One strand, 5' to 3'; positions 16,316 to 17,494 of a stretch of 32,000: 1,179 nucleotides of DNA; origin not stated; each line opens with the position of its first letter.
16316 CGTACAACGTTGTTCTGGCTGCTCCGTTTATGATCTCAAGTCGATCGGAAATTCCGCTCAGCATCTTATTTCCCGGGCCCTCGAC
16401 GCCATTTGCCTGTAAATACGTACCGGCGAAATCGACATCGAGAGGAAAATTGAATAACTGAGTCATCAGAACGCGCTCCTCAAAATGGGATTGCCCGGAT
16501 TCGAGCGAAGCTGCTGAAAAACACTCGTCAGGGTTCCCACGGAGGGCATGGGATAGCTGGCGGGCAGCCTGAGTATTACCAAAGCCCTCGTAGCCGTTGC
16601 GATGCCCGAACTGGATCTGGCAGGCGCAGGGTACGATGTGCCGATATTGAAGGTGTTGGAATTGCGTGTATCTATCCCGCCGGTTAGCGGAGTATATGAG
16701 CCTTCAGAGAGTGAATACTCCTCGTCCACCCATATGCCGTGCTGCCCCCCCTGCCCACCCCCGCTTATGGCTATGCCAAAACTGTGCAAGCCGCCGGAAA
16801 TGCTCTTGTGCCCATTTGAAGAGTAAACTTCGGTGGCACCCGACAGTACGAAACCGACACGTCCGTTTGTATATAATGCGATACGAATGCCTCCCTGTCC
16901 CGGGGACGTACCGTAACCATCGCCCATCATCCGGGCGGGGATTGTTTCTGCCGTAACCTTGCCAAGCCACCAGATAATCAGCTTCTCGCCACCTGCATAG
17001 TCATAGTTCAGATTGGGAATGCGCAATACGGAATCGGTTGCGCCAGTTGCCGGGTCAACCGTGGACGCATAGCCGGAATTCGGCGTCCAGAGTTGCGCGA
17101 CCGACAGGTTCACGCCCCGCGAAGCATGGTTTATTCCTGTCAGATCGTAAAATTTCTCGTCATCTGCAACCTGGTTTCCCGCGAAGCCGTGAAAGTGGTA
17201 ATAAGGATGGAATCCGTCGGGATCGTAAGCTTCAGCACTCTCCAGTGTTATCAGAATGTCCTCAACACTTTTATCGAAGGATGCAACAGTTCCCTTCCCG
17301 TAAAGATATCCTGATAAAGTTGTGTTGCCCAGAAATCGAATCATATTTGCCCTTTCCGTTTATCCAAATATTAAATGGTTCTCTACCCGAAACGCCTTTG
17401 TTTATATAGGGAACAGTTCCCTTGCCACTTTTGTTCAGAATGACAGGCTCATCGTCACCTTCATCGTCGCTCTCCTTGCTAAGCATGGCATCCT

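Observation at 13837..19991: Three stacked two-gene glycan-targeting cassettes between the portal and scaffold genes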

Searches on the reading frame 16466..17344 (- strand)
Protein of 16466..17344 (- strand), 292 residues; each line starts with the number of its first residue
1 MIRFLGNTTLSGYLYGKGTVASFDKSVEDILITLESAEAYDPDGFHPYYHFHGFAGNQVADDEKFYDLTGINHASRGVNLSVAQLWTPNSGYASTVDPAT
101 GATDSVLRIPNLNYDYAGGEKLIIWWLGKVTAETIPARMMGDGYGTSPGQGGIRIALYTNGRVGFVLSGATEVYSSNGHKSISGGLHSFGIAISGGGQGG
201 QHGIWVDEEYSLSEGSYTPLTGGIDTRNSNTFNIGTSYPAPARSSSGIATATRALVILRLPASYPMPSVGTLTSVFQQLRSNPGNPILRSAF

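Call 6: search_protein_families(library=pfam, proteins=[window:16466-17344:-], max_evalue=1)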
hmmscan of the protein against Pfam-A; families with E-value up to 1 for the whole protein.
window:16466-17344:- (292 aa): 0 families

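Call 7: search_protein_families(library=phrogs, proteins=[window:16466-17344:-], max_evalue=0.01)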
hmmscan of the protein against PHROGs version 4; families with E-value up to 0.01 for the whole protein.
window:16466-17344:- (292 aa): 0 families

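Call 14: find_homologous_proteins(query=window:16466-17344:-, max_evalue=0.001)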
Query window:16466-17344:- (292 aa): 133 proteins with E <= 0.001 among 1915 candidates; the best 120 are listed.
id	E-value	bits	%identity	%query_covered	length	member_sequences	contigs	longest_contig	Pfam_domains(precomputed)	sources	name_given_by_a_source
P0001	3.1e-184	629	97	100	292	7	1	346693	-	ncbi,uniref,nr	ncbi:hypothetical protein [Nitrosospira multiformis]|uniref:hypothetical protein n=1 Tax=Nitrosospir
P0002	5.7e-175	598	90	100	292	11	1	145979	-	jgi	jgi:hypothetical protein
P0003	1.0e-150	519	80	100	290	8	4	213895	-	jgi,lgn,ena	-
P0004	8.7e-146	503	78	100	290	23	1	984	-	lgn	-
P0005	2.9e-142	491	77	100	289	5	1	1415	-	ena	-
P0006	2.0e-132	459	73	99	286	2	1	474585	-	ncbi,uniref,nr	ncbi:hypothetical protein [Nitrosospira multiformis]|uniref:hypothetical protein n=1 Tax=Nitrosospir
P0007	5.9e-123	428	70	100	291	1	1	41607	-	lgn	-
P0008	2.2e-119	416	67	100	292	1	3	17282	-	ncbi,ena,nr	ncbi:MAG: hypothetical protein ABS69_10740 [Nitrosomonadales bacterium SCN 54-20]|nr:MAG: hypothetic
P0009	4.0e-102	359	69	85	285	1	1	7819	-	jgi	jgi:hypothetical protein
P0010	5.4e-102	359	69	85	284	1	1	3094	-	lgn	-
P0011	1.9e-92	328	63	88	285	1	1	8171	-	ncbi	-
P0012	3.4e-92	327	70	77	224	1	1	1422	-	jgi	jgi:hypothetical protein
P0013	4.7e-81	290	51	100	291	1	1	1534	-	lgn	-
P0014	1.0e-79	286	50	100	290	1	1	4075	-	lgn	-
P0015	4.8e-79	284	49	100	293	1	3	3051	-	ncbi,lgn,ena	-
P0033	2.7e-69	252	47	100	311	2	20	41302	-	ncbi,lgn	-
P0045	2.8e-67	245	47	94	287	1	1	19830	-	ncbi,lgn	-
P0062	2.5e-63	232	51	85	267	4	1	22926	-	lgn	-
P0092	3.2e-59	219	49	85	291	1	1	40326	-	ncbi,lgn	-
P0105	7.7e-57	211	49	85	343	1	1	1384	PF07880.17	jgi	jgi:hypothetical protein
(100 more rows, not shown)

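Call 15: find_encoding_contigs(protein=P0006, flank=10000, max_places=3)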
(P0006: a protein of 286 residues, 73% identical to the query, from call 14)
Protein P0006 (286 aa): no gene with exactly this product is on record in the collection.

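Call 16: find_encoding_contigs(protein=P0033, flank=10000, max_places=3)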
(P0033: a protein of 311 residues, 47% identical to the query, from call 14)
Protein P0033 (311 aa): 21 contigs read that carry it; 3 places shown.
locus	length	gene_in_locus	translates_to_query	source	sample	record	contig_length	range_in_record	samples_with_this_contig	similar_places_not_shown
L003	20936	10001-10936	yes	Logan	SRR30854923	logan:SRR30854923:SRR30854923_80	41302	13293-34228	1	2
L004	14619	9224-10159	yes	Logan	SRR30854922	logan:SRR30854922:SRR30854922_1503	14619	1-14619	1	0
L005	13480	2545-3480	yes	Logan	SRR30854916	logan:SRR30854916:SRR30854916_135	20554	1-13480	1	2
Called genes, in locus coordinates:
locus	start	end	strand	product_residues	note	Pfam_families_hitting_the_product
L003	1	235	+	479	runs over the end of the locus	PF03055:RPE65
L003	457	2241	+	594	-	PF02776:TPP_enzyme_N, PF01855:POR_N, PF00205:TPP_enzyme_M, PF02775:TPP_enzyme_C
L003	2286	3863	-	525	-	PF01565:FAD_binding_4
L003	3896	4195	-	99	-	PF06291:Lambda_Bor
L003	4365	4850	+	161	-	-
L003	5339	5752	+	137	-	-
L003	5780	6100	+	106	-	-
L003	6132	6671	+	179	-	PF20901:Sf6_terminase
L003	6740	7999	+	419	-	PF04466:Terminase_3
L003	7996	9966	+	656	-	PF16510:P22_portal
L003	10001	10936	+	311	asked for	-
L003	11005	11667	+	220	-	PF14099:Polysacc_lyase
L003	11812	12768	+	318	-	-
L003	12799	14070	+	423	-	PF13252:Phage_capsid_3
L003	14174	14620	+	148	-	-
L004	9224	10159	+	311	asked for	-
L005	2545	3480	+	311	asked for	-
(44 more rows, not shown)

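Call 26: predict_structure(alignment_id=A1)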
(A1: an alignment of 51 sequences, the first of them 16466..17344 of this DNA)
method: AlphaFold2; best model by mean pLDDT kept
length: 292 residues; sequences in the alignment: 51
mean_pLDDT: 94.1   pTM: 0.87
mean pLDDT of the five models: 94.1, 93.4, 88.2, 88.2, 87.9
residues with pLDDT >= 90: 248; 70-90: 42; 50-70: 2; < 50: 0
segments of 3 or more residues with pLDDT < 50: none
pLDDT, mean of each block of 10 residues (from residue 1): 92 90 95 95 92 96 96 96 92 92 92 95 98 96 95 97 96 92 96 88 97 91 89 96 91 98 95 98 94 90
secondary structure, 60 per line:
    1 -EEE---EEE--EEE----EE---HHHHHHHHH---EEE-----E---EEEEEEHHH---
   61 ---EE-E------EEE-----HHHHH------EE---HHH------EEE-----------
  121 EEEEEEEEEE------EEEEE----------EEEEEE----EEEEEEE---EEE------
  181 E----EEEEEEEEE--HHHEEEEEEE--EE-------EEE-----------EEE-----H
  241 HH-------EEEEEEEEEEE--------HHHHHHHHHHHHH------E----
elements in order: E2-4 E8-10 E13-15 H25-33 E37-39 E49-54 E74-76 H82-86 E107-109 E121-130 E137-141 E152-157 E162-168 E172-174 E186-194 E200-206 E218-220 E232-234 E250-260 H269-281

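Call 31: fold_search(model_id=the predicted structure, library=pdb)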
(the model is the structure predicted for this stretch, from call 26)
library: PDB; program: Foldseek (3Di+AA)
matches with E <= 10: 1555; with E <= 0.001: 217
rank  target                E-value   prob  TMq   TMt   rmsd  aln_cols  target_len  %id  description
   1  9vyh_p                2.1e-07  1.00  0.53  0.57   9.6       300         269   11  Cyanopodophage Pan3 tailspike (released 2025-11-26)
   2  3b69                  2.8e-07  1.00  0.51  0.26   4.7       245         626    9  T cruzi Trans-sialidase complex with benzoylated NANA derivative (released 2008-05-13)
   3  1n1s                  3.1e-07  1.00  0.49  0.26   5.0       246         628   12  Trypanosoma rangeli sialidase (released 2003-01-07)
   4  5jmc_A                4.6e-07  1.00  0.53  0.39   5.5       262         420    6  Receptor binding domain of Botulinum neurotoxin A in complex with rat SV2C (released 2016-06-15)
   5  1mr5                  4.6e-07  1.00  0.50  0.26   5.4       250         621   12  Orthorhombic form of Trypanosoma cruzi trans-sialidase (released 2003-03-18)
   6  2ags                  4.9e-07  1.00  0.49  0.25   5.0       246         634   12  Trypanosoma rangeli Sialidase in Complex with 2-Keto-3-deoxy-D-glycero-D-galacto-2,3-difluoro-nononic acid (2,3-difluoro (released 2005-11-22)
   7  1wcs                  5.4e-07  1.00  0.42  0.22   9.3       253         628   14  A mutant of Trypanosoma rangeli sialidase displaying trans-sialidase activity (released 2004-12-15)
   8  4jra_A                6.4e-07  1.00  0.51  0.38   5.0       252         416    7  CRYSTAL STRUCTURE OF THE BOTULINUM NEUROTOXIN A RECEPTOR-BINDING DOMAIN IN COMPLEX WITH THE LUMINAL DOMAIN Of SV2C (released 2013-11-20)
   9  5jmc_G                6.8e-07  1.00  0.51  0.37   5.5       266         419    6  Receptor binding domain of Botulinum neurotoxin A in complex with rat SV2C (released 2016-06-15)
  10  1mz5                  7.6e-07  1.00  0.46  0.24   7.1       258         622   10  Trypanosoma rangeli sialidase (released 2002-10-16)
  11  9ea9_B                8.0e-07  1.00  0.51  0.14   6.3       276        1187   13  Crystal structure of BoNT/A-NTNH-HA70 -VHH_F12-VHH_H7-Fab_NTNH complex (released 2025-09-17)
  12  1s0i_A                9.5e-07  1.00  0.51  0.26   4.6       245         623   11  Trypanosoma cruzi trans-sialidase in complex with sialyl-lactose (Michaelis complex) (released 2004-05-18)
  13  6es1_A                9.5e-07  1.00  0.51  0.38   5.0       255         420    9  Crystal structure of the binding domain from botulinum neurotoxin A2 bound to extracellular domain of human receptor S (released 2018-04-25)
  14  1mz6                  9.5e-07  1.00  0.32  0.18  11.5       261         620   13  Trypanosoma rangeli sialidase in complex with the inhibitor DANA (released 2002-10-16)
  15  4iqp                  1.1e-06  1.00  0.51  0.38   5.1       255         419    8  Crystal Structure of HCRA-W1266A (released 2013-05-29)
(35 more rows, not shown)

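Call 44: search_dna_similar(query=window:16466-17344:-, collection=phages, mode=protein, max_rows=25, max_evalue=0.001)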
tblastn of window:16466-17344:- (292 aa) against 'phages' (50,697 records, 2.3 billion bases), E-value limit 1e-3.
No match.

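Call 65: find_encoding_contigs(protein=P0092, flank=10000, max_places=1)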
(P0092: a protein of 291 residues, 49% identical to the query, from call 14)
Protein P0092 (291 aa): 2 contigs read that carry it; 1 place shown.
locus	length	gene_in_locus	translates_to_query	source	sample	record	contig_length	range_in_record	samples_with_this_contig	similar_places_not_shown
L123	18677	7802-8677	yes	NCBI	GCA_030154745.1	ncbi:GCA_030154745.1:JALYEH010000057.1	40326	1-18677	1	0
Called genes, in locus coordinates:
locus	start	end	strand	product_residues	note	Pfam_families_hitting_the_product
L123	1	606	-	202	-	?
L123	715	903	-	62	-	-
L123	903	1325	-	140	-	-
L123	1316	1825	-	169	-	PF13392:HNH_3, PF00847:AP2 (weak)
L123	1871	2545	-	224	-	-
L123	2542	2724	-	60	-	-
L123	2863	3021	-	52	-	-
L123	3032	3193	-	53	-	-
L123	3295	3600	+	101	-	PF01844:HNH, PF14279:HNH_5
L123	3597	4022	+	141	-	-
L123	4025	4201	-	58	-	-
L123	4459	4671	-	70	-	-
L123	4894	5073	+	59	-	-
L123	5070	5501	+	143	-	-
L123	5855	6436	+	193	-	-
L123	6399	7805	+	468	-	-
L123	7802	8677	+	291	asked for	-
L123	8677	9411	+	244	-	PF14099:Polysacc_lyase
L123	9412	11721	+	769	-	-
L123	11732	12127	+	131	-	-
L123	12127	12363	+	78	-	-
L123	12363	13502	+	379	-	-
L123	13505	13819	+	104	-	-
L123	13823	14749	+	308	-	-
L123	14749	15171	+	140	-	PF09723:Zn_ribbon_8 (faint)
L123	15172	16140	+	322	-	-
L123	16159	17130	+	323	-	-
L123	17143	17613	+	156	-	-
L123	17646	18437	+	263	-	-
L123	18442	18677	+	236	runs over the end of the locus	-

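Call 66: find_encoding_contigs(protein=P0045, flank=10000, max_places=1)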
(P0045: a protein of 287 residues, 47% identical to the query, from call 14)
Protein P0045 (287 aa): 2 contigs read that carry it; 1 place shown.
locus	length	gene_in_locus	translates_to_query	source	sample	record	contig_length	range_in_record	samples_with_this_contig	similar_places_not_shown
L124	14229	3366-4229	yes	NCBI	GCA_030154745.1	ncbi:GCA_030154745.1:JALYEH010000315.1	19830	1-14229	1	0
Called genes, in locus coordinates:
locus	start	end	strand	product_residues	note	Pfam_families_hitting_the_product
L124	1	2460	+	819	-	?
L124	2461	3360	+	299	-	-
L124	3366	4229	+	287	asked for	-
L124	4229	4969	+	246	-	PF14099:Polysacc_lyase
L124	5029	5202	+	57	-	-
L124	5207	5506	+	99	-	-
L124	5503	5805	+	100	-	-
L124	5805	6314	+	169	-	PF00959:Phage_lysozyme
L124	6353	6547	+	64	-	-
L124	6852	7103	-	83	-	-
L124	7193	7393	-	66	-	-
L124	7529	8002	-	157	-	-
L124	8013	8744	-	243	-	PF01656:CbiA, PF02374:ArsA_ATPase (faint), PF13614:AAA_31 (weak)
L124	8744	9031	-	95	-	PF17273:DUF5338 (weak)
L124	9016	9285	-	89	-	-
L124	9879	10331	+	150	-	-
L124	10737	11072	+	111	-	PF21983:NikA-like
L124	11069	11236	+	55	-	-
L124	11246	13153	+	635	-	PF03432:Relaxase, PF22863:TraI_middle, PF18821:LPD7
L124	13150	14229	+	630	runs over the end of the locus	PF02534:T4SS-DNA_transf, PF10412:TrwB_AAD_bind, PF12696:TraG-D_C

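Call 67: find_encoding_contigs(protein=P0062, flank=10000, max_places=1)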
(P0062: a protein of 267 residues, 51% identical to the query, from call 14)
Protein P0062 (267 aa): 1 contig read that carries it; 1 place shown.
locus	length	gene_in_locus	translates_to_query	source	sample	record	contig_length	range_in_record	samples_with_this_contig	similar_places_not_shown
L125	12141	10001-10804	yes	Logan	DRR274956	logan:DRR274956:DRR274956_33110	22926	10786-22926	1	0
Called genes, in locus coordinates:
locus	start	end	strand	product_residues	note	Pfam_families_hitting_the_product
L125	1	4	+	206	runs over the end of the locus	-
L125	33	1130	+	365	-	-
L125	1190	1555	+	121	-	-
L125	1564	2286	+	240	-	-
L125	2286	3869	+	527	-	-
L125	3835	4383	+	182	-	-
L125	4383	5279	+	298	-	-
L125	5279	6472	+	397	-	-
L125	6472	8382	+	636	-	-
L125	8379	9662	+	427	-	-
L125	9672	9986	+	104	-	-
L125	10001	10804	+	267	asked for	-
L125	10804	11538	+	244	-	PF14099:Polysacc_lyase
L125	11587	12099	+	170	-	-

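Call 73: search_solved_structures(query=A1, max_evalue=1, show_alignments=1)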
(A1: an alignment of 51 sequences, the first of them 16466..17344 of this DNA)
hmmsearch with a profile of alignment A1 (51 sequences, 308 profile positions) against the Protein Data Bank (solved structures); distinct sequences matched with E-value up to 1: 0.

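Call 77: search_protein_families(library=padloc, proteins=[window:16466-17344:-], max_evalue=0.01)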
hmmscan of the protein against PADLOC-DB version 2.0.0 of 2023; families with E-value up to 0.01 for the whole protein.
window:16466-17344:- (292 aa): 0 families

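Call 78: search_protein_families(library=ncbifam, proteins=[window:16466-17344:-], max_evalue=0.01)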
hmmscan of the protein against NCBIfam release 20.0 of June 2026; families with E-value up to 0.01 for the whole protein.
window:16466-17344:- (292 aa): 0 families
